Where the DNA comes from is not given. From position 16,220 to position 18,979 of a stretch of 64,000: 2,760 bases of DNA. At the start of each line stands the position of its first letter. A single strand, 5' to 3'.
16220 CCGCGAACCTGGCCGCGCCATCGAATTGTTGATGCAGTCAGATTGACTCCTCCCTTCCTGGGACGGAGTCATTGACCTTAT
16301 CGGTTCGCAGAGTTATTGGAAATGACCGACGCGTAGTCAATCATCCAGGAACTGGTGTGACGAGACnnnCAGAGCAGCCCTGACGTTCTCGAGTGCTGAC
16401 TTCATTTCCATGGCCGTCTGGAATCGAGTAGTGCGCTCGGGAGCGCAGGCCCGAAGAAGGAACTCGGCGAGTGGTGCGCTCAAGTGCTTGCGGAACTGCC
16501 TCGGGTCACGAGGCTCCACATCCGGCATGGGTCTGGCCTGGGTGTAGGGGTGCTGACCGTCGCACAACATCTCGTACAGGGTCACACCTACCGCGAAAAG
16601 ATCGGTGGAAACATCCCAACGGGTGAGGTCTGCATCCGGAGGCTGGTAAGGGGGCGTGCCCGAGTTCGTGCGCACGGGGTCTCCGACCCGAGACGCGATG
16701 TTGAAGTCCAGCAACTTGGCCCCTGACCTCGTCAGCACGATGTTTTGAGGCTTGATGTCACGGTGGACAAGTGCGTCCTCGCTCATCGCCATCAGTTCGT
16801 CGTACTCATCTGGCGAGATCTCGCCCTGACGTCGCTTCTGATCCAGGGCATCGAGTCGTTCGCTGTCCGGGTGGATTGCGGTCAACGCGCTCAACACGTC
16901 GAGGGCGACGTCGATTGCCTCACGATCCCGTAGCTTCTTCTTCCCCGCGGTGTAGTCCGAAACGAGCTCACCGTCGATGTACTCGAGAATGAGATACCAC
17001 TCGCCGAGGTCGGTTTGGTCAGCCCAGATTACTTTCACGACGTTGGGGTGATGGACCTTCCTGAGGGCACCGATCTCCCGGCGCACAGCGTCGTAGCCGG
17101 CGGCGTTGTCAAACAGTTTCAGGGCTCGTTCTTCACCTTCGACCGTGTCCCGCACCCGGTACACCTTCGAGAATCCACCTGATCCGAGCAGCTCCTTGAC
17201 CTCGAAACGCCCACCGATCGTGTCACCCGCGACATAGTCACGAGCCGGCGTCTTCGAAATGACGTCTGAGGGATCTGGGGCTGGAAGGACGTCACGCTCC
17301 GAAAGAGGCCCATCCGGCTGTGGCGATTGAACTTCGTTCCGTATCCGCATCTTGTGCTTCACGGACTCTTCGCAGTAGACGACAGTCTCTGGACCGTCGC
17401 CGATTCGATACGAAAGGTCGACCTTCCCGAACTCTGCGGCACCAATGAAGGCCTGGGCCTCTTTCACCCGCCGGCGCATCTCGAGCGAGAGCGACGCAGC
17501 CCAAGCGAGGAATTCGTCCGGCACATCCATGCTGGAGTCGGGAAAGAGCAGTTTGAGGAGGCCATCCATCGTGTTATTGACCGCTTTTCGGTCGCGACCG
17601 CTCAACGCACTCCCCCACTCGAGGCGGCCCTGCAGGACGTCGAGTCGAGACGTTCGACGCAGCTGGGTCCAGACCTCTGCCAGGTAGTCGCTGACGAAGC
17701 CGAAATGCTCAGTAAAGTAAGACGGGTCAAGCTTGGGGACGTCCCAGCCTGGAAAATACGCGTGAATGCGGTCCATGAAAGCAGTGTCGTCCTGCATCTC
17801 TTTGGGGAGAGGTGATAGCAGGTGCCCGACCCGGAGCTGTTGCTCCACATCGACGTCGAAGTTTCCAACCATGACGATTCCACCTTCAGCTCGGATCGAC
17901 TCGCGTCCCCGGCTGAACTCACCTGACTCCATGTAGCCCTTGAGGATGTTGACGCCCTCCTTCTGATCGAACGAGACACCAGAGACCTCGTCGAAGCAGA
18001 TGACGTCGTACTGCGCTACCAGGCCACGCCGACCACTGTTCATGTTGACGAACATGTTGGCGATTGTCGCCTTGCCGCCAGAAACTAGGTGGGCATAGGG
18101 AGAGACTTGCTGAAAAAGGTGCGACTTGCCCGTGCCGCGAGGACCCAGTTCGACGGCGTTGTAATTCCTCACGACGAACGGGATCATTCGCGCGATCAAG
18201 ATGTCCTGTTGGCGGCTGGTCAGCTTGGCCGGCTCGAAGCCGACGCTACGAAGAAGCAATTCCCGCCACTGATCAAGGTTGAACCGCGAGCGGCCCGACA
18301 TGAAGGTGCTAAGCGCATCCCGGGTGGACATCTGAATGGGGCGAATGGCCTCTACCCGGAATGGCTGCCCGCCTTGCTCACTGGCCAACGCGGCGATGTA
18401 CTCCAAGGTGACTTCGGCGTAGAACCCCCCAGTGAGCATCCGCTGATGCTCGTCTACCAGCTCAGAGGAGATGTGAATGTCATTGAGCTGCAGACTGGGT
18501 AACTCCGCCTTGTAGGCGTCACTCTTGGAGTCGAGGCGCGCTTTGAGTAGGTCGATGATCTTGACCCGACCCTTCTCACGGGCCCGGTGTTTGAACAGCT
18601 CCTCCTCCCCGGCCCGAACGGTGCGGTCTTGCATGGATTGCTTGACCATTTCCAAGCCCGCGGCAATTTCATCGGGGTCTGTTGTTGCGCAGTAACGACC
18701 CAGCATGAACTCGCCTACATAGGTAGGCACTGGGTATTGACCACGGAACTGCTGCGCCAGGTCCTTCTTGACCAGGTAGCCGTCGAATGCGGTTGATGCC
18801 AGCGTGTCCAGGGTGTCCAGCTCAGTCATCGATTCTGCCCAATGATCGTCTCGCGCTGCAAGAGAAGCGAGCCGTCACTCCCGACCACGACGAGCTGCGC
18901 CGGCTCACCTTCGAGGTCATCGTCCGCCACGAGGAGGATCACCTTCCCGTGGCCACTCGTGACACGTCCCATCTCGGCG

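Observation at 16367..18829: BrxL-type AAA+ ATPase whose Lon-like protease domain is replaced by a Hanks-type Ser/Thr kinase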

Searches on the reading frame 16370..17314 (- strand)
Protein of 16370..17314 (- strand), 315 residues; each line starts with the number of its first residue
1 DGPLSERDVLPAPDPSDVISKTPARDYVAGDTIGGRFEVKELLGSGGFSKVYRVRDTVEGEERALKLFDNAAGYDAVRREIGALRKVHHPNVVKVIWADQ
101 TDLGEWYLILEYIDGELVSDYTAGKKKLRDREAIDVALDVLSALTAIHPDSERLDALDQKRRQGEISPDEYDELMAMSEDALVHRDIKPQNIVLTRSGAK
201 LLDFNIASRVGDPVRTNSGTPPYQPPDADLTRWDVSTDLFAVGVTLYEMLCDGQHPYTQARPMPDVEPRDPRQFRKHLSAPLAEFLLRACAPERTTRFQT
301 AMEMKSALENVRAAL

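Call 20: search_solved_structures(query=window:16370-17314:-, max_evalue=0.00001, show_alignments=3)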
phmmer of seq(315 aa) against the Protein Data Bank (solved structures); distinct sequences matched with E-value up to 0.00001: 1213 (the best 60 are shown).
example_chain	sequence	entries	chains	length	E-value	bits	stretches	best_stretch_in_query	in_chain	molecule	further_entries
9ymt_A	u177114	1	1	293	1.3e-24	90.2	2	180-311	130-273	Serine/Threonine Kinase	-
4eqm_A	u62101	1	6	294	1.3e-24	90.2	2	180-311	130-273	Protein kinase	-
6i2p_A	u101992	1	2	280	2.4e-23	86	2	179-310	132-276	Serine/threonine-protein kinase PknB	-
3ori_A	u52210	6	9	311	8.8e-23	84.1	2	179-311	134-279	Serine/threonine protein kinase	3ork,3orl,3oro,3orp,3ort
3f69_A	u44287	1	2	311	1.2e-22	83.7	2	179-311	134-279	Serine/threonine-protein kinase pknB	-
3f61_A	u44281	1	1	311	1.9e-22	83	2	179-311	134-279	Serine/threonine-protein kinase pknB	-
5u94_A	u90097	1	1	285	2.4e-22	82.7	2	179-311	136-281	Serine/threonine-protein kinase PknB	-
3orm_A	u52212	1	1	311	2.7e-22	82.5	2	179-311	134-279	Serine/threonine protein kinase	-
6b2p_A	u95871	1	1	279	2.8e-22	82.5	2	179-310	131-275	Serine/threonine-protein kinase PknB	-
1o6y_A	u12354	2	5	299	3e-22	82.4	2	179-310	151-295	SERINE/THREONINE-PROTEIN KINASE PKNB | Probable serine/threonine-protein kinase pknB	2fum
1mru_A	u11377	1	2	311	3.9e-22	82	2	179-311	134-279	Probable serine/threonine-protein kinase pknB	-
9ruk_A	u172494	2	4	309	2.6e-20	76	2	181-306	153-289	Serine/threonine-protein kinase StkP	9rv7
9ruj_A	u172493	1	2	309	4e-20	75.4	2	181-306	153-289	Serine/threonine-protein kinase StkP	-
9ru3_A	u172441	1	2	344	4.7e-20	75.2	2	181-306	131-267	Serine/threonine-protein kinase StkP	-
7q52_AAA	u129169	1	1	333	8.8e-20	74.3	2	181-311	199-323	Serine/threonine-protein kinase PknG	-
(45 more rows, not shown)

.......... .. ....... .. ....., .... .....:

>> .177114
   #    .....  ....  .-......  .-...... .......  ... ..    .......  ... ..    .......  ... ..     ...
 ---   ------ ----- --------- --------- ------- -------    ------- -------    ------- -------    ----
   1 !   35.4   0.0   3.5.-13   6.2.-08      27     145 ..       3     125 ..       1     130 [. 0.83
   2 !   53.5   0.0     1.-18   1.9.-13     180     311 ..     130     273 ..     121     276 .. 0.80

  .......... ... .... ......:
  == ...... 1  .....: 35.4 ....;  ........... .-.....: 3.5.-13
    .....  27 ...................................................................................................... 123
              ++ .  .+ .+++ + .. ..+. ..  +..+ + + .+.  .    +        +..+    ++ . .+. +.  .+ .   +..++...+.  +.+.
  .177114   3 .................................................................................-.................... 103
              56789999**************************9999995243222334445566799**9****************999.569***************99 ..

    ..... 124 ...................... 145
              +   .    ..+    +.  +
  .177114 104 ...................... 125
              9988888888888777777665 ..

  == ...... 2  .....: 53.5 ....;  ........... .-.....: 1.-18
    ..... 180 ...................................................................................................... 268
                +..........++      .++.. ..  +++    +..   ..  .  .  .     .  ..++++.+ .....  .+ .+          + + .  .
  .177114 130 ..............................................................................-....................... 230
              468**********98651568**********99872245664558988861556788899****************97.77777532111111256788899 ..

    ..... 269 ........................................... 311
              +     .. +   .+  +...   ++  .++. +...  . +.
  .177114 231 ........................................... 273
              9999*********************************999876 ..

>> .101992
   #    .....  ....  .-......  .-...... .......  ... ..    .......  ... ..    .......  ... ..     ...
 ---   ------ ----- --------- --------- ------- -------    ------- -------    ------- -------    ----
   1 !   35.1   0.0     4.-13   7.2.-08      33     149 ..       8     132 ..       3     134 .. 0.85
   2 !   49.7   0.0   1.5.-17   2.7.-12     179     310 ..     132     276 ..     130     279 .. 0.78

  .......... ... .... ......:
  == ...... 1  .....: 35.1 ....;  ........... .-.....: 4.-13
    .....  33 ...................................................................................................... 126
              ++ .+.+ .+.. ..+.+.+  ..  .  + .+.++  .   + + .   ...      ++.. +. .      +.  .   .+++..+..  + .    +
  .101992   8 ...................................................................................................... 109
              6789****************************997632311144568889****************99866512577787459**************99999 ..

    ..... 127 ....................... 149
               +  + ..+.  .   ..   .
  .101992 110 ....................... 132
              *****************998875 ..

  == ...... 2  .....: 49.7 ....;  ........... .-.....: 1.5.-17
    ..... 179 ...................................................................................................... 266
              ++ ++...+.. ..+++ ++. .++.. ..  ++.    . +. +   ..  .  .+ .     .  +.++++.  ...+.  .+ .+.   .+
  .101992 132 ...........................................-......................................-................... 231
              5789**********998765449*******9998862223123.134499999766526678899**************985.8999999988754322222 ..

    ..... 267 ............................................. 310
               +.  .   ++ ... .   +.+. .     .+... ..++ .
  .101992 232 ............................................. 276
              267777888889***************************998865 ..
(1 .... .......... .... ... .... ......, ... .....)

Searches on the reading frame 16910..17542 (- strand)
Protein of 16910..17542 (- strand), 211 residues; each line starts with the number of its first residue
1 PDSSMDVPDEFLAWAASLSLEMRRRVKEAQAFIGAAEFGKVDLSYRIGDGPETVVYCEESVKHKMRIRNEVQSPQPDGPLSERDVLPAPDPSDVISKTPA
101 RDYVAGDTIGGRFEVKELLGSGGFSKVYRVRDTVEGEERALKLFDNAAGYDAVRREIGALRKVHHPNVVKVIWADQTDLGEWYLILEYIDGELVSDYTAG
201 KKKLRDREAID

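Call 67: find_homologous_proteins(query=window:16910-17542:-, max_evalue=1e-50)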
Query window:16910-17542:- (211 aa): 38 proteins with E <= 1e-50 among 619 candidates.
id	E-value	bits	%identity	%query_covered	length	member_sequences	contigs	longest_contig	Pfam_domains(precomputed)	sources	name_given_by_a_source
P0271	1.0e-105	370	88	90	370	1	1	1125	PF07714.24,PF00069.32,PF01636.30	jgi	jgi:serine/threonine protein kinase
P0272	2.1e-88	314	68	100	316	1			PF07714.24,PF00069.32,PF13337.13,PF01636.30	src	-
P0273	3.9e-87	309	79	84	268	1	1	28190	PF00069.32,PF13337.13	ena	-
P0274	7.3e-84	299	68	100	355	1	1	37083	PF07714.24,PF00069.32,PF13337.13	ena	-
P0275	1.4e-81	291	66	98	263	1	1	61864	PF07714.24,PF00069.32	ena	-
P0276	2.0e-78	281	67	90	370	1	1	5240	PF07714.24,PF00069.32,PF01636.30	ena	-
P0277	9.9e-77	275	63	90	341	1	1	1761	PF07714.24,PF00069.32,PF01636.30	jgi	jgi:hypothetical protein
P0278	3.5e-75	270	62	97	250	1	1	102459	PF07714.24,PF00069.32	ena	-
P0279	4.2e-75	270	62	100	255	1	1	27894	PF00069.32,PF13337.13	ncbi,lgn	-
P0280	4.5e-74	267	69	85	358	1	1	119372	PF07714.24,PF00069.32,PF01636.30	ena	-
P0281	3.8e-73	264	65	90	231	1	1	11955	PF07714.24,PF00069.32,PF01636.30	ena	-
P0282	9.9e-68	246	80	69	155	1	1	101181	PF00069.32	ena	-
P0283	4.0e-67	244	77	69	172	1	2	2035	PF07714.24,PF00069.32,PF01636.30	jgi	jgi:serine/threonine protein kinase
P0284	4.8e-67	244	77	69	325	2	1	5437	PF07714.24,PF00069.32,PF01636.30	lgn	-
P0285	3.0e-66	241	69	78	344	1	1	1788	PF07714.24,PF00069.32,PF01636.30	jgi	jgi:serine/threonine protein kinase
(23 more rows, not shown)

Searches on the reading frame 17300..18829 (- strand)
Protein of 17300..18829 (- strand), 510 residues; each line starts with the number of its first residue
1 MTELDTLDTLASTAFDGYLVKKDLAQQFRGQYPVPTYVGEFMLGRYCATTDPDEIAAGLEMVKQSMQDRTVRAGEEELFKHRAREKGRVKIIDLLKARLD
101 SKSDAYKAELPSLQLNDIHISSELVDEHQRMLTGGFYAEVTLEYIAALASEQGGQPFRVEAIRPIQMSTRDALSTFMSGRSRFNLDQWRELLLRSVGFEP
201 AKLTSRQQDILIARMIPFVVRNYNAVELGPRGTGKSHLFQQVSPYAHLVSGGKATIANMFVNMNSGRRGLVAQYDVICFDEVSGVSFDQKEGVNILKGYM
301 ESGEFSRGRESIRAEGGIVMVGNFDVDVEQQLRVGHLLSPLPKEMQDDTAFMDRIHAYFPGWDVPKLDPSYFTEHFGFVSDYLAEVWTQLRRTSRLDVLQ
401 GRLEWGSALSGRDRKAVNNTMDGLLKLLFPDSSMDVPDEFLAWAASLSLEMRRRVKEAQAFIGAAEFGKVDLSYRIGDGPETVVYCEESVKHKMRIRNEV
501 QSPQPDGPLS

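Call 21: search_solved_structures(query=window:17300-18829:-, max_evalue=0.001, show_alignments=1)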
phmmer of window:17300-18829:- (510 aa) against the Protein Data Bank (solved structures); distinct sequences matched with E-value up to 0.001: 2.
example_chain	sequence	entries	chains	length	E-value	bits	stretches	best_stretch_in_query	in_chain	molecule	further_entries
8emc_A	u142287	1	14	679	5.2e-126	424.3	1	6-479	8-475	Protease Lon-related BREX system protein BrxL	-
8emh_A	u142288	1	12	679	1.4e-125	422.9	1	6-479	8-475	Protease Lon-related BREX system protein BrxL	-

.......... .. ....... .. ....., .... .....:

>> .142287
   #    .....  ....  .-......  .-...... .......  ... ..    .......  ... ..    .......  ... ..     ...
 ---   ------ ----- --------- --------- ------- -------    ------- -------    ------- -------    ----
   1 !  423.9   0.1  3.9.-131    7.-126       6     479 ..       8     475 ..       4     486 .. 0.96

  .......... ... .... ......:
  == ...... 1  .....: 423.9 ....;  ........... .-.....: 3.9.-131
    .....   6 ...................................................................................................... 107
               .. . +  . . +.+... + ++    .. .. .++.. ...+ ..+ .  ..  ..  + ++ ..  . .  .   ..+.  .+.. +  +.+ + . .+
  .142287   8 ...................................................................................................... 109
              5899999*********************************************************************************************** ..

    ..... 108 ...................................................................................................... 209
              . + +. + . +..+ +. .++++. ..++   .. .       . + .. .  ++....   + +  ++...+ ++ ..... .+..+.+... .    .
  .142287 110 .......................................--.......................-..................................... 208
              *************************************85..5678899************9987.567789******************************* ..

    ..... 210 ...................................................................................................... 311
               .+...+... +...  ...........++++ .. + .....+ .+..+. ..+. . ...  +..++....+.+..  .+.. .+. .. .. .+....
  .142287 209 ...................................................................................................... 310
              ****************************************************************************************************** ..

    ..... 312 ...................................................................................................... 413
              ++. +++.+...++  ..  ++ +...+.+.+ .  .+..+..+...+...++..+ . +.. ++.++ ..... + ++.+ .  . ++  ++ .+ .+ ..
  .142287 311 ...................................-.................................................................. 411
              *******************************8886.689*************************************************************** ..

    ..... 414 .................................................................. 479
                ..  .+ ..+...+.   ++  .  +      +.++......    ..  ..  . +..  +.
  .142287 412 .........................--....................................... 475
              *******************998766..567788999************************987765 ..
